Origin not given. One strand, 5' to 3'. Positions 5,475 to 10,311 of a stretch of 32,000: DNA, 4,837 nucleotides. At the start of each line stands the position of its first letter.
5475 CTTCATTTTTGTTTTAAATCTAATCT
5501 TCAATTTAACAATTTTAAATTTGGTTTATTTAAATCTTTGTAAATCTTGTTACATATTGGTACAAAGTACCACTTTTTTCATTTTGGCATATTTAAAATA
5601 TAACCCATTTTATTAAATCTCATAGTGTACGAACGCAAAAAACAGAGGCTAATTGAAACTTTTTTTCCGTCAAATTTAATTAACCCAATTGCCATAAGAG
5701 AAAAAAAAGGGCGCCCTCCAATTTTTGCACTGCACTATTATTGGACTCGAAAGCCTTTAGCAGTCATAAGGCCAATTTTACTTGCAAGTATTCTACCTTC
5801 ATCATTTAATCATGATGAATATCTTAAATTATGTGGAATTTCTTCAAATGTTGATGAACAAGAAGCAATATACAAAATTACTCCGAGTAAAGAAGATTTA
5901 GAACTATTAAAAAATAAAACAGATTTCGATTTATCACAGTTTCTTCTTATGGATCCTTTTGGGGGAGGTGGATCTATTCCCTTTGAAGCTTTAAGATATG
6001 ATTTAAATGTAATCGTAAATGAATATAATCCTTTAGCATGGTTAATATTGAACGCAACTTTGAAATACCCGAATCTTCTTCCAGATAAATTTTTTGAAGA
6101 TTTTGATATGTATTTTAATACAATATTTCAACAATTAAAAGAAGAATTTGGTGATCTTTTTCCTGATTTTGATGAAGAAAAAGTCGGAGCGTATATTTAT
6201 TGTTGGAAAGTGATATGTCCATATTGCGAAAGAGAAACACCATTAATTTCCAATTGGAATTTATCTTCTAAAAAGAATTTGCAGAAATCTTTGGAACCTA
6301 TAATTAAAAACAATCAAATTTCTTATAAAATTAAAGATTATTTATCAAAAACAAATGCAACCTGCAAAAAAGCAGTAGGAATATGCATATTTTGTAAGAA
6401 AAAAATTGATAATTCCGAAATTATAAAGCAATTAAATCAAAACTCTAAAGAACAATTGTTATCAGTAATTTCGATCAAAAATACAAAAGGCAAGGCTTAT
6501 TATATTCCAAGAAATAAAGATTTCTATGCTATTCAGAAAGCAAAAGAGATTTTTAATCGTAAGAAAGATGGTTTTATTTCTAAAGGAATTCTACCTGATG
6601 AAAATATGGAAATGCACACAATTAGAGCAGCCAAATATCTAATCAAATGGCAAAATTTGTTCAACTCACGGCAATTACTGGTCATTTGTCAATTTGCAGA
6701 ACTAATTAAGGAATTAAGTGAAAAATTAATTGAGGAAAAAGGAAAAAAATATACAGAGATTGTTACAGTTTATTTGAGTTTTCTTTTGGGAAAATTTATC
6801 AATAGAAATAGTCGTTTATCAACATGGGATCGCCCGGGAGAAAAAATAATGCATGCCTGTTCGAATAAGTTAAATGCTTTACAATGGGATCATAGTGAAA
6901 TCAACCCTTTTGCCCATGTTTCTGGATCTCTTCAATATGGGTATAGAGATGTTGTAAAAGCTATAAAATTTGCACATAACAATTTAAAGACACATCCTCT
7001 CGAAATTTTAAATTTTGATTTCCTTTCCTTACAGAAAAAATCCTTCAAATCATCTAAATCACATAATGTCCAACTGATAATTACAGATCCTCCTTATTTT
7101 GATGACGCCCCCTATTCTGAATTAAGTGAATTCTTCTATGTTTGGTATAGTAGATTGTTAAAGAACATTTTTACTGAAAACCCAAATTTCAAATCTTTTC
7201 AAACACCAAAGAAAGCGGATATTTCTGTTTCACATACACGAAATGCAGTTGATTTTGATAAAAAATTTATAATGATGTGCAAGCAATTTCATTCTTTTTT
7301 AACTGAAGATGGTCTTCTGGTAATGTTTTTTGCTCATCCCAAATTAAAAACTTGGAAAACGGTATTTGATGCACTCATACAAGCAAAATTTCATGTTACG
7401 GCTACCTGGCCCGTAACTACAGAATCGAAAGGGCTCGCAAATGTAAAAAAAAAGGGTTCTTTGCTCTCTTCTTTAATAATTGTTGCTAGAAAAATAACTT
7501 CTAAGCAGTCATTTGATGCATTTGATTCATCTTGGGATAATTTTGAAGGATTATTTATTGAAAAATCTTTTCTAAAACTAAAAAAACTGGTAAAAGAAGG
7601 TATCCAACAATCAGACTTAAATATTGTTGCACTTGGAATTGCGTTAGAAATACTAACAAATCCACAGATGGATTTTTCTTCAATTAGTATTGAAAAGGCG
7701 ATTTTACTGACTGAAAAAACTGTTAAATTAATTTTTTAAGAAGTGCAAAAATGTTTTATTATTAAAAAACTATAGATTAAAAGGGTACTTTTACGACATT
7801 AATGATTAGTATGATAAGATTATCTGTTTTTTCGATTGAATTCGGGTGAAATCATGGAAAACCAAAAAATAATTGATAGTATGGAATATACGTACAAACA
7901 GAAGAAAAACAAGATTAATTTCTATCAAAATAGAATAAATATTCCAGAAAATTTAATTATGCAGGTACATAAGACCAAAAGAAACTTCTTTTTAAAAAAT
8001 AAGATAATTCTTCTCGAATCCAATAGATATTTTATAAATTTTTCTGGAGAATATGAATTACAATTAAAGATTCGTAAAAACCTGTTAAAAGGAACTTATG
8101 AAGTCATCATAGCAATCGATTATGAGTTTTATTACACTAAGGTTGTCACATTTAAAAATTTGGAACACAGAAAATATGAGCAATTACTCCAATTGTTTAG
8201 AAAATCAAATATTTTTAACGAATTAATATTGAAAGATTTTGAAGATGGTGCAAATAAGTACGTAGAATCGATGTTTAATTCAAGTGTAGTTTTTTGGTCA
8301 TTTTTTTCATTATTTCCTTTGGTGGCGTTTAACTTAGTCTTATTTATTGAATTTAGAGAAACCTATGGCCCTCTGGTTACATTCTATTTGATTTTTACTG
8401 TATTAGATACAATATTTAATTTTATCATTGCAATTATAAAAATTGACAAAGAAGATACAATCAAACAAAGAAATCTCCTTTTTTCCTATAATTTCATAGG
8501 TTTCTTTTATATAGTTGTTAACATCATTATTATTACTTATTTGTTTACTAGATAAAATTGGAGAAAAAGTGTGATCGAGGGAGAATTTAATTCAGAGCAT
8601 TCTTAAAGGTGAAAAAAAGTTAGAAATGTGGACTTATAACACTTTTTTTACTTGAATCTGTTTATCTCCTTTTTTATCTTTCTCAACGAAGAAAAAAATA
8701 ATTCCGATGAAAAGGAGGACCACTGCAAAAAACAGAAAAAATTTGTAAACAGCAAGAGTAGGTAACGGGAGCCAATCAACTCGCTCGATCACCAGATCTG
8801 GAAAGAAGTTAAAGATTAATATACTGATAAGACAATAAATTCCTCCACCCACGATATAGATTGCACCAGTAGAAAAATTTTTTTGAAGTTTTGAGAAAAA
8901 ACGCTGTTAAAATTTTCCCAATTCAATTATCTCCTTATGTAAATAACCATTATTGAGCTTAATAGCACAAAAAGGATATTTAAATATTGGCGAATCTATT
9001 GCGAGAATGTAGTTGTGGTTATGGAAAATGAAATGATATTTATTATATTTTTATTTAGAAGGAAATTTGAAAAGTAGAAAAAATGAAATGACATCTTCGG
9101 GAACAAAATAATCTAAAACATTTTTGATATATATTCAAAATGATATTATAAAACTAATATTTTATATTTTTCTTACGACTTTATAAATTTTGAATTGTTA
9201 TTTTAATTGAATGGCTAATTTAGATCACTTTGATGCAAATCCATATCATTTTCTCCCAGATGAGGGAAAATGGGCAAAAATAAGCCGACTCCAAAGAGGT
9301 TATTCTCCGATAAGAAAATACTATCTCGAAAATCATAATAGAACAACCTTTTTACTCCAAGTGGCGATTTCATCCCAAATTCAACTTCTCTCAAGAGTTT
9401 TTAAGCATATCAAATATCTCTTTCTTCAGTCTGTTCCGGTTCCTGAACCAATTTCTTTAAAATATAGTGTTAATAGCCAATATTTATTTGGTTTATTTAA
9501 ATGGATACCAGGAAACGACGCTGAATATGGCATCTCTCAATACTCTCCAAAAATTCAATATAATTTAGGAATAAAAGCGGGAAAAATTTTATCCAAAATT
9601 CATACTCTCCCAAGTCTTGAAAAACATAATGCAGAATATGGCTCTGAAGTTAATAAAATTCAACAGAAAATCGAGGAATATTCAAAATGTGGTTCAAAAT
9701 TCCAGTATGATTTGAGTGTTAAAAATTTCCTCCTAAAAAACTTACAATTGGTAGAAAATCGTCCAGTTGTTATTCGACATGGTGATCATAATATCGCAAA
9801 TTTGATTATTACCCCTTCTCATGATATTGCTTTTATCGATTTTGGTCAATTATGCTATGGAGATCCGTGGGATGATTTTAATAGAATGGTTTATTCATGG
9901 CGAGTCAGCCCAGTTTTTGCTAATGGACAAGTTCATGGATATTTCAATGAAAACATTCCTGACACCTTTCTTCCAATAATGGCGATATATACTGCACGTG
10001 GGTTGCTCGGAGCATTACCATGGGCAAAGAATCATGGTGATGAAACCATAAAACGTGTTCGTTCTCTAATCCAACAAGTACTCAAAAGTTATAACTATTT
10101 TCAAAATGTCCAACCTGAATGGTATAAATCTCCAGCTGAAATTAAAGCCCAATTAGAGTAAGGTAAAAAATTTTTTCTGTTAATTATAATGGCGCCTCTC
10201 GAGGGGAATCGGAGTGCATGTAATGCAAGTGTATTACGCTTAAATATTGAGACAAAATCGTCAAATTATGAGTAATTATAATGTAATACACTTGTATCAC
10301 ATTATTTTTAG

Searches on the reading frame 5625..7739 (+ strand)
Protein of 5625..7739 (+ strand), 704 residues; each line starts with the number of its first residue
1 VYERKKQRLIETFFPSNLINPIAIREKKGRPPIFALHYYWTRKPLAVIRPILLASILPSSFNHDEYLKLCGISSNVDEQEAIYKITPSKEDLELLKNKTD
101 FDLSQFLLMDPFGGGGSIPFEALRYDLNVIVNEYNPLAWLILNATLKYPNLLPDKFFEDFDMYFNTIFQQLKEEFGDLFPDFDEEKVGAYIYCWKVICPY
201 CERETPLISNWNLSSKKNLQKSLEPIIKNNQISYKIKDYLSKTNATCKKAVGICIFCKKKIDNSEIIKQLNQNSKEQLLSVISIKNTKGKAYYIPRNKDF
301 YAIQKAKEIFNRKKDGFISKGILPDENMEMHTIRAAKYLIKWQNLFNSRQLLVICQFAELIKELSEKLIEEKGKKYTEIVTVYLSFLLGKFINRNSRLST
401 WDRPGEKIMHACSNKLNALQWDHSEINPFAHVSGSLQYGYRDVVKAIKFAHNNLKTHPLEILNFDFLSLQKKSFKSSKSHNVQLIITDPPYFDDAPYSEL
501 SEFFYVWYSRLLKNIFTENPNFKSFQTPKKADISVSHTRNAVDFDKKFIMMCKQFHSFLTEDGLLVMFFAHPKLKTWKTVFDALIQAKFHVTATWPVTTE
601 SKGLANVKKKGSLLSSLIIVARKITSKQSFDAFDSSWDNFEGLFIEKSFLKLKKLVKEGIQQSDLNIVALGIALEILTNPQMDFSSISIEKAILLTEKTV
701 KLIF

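Call 21: search_protein_families(library=pfam, proteins=[window:5625-7739:+], max_evalue=0.001)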
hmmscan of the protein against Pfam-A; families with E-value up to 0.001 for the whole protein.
window:5625-7739:+ (704 aa): 2 families
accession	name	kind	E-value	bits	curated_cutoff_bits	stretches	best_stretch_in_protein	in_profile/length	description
PF06634.17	DUF1156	-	6.6e-10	39.4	24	1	14-63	2-54/73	Protein of unknown function (DUF1156)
PF02086.21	MethyltransfD12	-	0.00035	20.8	22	0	107-179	23-92/253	D12 class N6 adenine-specific DNA methyltransferase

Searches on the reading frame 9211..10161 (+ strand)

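Call 21: search_protein_families(library=pfam, proteins=[window:9211-10161:+], max_evalue=0.001)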
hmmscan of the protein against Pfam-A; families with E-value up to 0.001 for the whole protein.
window:9211-10161:+ (316 aa): 1 family
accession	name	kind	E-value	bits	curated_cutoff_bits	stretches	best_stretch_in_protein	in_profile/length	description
PF01636.29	APH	-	3.2e-21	76.6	23.2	1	25-245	3-230/239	Phosphotransferase enzyme family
